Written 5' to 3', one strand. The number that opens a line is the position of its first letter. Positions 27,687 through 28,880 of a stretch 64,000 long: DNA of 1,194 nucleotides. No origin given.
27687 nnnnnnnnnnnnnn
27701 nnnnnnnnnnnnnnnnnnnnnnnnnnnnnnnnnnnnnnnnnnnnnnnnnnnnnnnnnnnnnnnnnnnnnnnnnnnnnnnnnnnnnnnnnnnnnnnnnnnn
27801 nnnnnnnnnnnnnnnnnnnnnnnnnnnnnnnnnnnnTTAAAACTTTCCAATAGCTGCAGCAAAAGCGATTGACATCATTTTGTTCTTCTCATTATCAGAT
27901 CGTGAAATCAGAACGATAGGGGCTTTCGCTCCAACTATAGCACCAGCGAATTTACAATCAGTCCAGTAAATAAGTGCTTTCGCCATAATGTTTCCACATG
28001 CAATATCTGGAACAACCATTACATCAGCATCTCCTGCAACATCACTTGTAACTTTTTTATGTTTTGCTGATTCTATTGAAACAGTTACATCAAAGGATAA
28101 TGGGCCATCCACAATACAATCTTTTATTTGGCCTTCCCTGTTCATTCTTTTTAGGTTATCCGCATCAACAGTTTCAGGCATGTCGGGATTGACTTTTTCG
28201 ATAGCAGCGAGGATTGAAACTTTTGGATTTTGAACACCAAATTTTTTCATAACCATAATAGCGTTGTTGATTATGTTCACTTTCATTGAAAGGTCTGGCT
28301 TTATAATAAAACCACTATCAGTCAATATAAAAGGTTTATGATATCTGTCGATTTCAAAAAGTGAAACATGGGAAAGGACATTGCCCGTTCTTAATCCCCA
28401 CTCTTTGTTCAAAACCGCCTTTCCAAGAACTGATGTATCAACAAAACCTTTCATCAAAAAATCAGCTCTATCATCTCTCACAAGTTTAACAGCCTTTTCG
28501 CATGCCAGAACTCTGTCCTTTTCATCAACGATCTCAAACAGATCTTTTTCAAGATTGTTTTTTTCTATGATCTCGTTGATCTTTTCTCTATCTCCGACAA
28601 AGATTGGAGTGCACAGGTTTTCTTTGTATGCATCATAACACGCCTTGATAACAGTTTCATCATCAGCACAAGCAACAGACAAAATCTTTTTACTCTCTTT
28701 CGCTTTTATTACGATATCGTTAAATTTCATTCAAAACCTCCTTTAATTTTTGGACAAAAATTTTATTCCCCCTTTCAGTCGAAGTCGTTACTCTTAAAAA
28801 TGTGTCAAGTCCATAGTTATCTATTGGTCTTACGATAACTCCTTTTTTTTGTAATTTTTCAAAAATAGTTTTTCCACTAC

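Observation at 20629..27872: Sigma-54-driven seven-gene operon: four minor-pilin-like genes plus three coupled genes of unknown function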

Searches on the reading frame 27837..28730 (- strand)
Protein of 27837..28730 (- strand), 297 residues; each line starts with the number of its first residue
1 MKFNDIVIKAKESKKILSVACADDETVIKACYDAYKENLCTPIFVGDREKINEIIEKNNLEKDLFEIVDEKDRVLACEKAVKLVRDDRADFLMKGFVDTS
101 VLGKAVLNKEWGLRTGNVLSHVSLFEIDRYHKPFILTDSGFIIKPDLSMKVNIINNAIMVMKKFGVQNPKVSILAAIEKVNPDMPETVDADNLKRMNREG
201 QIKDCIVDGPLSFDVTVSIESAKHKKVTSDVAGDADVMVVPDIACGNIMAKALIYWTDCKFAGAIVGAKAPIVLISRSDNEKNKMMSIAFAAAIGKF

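Call 88: search_protein_families(library=ncbifam, proteins=[window:27837-28730:-], max_evalue=0.00001)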
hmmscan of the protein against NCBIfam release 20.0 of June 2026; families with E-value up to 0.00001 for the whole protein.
window:27837-28730:- (297 aa): 9 families
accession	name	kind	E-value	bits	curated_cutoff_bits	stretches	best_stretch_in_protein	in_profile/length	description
NF004472.0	PRK05805.1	subfamily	1.5e-110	369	399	1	2-294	4-297/302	phosphate butyryltransferase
TIGR02706.1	P_butyryltrans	equivalog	3.2e-107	358.1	410.5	1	3-293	1-292/294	phosphate butyryltransferase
NF005837.0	PRK07742.1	equivalog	1.5e-99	333.1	409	1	1-293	1-295/299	phosphate butyryltransferase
NF006045.0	PRK08190.1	subfamily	2.4e-89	300.3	282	1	2-293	163-455/467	bifunctional enoyl-CoA hydratase/phosphate acetyltransferase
NF008852.0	PRK11890.1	subfamily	4.5e-83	278.9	413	1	2-294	9-302/315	phosphate acetyltransferase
TIGR02709.1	branched_ptb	equivalog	3.8e-47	161.2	475.15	1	59-291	38-268/271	branched-chain phosphotransacylase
NF007233.1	PRK09653.1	subfamily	3.5e-20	72.8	310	1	123-283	148-307/319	phosphotransacetylase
TIGR00651.1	pta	equivalog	5.7e-16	58.8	311.2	1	82-278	95-290/304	phosphate acetyltransferase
NF004167.0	PRK05632.1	equivalog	8.1e-13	47.8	418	1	202-254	609-661/708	phosphate acetyltransferase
